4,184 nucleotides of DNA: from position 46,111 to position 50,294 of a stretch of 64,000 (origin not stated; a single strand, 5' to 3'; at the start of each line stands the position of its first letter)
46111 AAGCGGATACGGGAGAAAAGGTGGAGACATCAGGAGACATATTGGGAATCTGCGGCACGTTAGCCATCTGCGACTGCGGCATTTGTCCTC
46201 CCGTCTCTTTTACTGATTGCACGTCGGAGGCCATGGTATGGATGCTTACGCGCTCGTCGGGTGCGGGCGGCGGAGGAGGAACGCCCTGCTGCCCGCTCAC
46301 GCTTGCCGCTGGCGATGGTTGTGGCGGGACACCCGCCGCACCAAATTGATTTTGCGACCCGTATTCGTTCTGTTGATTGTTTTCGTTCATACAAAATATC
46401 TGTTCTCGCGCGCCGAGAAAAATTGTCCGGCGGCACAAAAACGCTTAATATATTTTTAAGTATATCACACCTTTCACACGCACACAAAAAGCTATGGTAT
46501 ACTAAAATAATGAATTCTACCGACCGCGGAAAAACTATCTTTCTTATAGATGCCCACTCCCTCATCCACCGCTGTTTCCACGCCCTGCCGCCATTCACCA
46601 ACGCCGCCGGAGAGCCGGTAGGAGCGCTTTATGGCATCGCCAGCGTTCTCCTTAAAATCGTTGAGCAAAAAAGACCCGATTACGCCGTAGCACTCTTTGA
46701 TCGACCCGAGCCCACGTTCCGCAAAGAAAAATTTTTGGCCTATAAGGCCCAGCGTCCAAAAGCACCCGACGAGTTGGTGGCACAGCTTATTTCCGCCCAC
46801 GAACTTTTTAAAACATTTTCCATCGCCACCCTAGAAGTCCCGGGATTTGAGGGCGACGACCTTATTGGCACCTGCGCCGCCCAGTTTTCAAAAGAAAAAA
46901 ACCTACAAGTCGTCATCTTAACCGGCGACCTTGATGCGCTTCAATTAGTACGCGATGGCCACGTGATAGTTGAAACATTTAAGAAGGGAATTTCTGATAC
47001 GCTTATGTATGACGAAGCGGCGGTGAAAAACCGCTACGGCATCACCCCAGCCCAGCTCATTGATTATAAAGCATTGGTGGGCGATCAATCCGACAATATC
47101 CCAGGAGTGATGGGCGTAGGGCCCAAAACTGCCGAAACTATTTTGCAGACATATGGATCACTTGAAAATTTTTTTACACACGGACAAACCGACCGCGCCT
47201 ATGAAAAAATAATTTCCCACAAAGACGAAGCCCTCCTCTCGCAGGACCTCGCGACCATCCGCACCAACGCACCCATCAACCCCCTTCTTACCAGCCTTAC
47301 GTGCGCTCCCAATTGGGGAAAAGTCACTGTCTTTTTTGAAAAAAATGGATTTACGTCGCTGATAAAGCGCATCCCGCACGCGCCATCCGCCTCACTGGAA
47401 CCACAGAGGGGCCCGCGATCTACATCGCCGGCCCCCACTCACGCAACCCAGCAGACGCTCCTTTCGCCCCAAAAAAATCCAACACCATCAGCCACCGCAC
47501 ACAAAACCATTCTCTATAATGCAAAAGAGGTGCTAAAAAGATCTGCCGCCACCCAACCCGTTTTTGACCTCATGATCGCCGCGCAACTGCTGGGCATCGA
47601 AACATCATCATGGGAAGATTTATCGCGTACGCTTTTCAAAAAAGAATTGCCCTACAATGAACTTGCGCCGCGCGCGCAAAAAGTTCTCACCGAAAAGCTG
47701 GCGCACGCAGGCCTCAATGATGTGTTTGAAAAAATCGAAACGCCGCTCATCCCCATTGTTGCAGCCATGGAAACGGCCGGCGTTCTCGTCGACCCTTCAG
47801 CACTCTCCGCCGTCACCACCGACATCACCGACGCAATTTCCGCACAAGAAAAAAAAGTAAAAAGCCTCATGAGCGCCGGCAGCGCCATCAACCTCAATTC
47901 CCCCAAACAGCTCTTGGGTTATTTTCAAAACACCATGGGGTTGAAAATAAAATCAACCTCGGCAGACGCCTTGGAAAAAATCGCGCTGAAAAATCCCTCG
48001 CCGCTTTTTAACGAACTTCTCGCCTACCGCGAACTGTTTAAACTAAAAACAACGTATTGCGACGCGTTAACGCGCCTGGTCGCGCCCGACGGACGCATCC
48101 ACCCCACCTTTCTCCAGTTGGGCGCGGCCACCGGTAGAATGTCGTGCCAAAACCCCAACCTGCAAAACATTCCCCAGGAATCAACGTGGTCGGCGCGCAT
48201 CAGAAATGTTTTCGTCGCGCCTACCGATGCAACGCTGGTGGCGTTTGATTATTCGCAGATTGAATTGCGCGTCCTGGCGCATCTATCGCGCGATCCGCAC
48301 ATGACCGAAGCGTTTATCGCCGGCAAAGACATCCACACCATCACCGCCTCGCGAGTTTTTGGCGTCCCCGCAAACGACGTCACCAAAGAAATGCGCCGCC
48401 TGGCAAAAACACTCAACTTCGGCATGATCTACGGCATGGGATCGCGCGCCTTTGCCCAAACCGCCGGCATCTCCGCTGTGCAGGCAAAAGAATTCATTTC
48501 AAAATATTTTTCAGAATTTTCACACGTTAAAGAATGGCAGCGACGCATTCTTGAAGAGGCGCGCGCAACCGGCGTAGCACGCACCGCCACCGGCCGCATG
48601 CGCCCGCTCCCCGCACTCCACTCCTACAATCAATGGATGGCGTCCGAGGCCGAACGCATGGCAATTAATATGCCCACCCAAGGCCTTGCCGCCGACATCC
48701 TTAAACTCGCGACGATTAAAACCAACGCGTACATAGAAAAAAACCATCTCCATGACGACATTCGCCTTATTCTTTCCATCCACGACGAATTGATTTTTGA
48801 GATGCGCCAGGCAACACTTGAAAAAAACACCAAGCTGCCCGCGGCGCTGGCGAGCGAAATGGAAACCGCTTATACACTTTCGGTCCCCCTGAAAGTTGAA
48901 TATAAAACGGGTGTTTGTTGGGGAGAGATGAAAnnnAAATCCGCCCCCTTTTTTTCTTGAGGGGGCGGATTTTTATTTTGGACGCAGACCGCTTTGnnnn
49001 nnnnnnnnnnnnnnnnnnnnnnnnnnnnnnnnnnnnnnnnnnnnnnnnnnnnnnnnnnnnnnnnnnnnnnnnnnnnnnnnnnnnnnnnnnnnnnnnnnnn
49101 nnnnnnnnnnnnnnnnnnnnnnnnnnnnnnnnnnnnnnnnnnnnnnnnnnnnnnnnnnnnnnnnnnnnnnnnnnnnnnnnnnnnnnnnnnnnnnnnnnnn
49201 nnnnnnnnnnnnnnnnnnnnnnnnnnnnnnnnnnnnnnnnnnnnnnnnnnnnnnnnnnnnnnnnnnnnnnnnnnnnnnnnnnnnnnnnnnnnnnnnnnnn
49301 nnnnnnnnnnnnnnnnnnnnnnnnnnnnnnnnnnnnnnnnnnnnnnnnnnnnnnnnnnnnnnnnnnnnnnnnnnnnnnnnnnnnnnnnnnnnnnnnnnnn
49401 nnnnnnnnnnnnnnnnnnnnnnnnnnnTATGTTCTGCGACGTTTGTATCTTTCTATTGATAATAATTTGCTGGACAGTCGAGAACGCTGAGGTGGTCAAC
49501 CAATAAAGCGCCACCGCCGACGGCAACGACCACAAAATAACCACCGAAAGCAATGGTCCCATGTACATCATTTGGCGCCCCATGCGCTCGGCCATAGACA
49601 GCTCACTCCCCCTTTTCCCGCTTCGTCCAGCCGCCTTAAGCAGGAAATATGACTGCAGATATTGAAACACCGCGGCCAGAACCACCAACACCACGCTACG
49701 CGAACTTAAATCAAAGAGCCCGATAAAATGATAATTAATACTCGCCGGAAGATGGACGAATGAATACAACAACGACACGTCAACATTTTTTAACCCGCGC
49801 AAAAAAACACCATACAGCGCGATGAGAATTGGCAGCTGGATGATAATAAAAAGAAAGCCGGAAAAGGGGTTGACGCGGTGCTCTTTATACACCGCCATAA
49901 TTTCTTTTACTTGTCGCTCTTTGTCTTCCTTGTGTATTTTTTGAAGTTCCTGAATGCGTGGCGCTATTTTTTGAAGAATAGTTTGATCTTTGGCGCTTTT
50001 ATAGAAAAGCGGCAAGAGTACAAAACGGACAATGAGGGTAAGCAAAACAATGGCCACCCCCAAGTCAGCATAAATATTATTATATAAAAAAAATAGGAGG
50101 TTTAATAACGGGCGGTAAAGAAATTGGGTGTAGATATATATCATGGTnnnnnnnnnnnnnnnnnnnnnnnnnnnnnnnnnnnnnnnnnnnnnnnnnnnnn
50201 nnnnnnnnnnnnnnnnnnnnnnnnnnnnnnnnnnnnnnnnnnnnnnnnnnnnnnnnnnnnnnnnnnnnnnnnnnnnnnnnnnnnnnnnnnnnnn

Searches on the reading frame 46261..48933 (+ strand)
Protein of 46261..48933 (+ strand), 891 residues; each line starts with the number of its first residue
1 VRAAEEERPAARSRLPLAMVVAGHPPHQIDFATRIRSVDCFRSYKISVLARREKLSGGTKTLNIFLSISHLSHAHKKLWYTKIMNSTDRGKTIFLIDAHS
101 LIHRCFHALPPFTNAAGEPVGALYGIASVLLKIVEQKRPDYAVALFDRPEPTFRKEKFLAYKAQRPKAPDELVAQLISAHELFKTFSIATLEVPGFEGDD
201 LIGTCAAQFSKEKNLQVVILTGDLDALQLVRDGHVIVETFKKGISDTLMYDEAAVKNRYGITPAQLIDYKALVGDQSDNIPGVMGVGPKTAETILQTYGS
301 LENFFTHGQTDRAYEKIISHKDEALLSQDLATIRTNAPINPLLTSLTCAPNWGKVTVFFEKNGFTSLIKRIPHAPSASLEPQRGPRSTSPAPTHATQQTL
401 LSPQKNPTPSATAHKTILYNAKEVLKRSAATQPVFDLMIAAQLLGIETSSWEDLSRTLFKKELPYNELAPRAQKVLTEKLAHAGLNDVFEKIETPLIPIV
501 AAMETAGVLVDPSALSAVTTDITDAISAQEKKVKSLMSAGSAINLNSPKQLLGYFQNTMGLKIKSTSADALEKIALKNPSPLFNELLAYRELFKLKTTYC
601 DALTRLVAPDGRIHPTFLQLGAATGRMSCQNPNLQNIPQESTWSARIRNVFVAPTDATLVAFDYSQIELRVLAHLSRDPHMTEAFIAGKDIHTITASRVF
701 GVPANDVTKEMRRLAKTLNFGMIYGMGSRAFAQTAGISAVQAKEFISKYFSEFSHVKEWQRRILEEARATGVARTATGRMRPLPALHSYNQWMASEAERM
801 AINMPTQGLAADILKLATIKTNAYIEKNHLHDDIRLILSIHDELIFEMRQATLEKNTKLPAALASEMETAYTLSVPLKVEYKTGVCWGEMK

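Call 44: search_protein_families(library=pfam, proteins=[window:46261-48933:+], max_evalue=0.00001)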
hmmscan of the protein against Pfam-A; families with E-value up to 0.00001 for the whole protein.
window:46261-48933:+ (891 aa): 3 families
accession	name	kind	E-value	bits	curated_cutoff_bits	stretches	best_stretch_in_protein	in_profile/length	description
PF00476.26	DNA_pol_A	-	2e-120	402.7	34.3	1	515-889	4-381/381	DNA polymerase family A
PF02739.22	5_3_exonuc_N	-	1.3e-47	162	34.3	1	93-260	2-164/164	5'-3' exonuclease, N-terminal resolvase-like domain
PF01367.25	5_3_exonuc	-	2.5e-27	95.6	40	1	261-347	1-90/97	5'-3' exonuclease, C-terminal SAM fold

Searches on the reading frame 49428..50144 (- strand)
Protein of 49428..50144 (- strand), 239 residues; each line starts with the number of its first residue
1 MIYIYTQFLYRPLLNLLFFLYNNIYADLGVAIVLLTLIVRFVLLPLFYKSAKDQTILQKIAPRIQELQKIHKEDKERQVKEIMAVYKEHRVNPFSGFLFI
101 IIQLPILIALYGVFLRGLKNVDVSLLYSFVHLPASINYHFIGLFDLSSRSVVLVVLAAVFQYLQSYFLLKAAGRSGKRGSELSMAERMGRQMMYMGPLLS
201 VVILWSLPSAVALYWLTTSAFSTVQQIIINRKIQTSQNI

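Call 10: search_protein_families(library=pfam, proteins=[window:49428-50144:-], max_evalue=0.01)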
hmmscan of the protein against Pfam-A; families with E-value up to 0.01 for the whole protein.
window:49428-50144:- (239 aa): 1 family
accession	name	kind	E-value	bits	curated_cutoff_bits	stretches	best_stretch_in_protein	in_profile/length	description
PF02096.25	60KD_IMP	-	6.1e-45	153.6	35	1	29-231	2-163/163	60Kd inner membrane protein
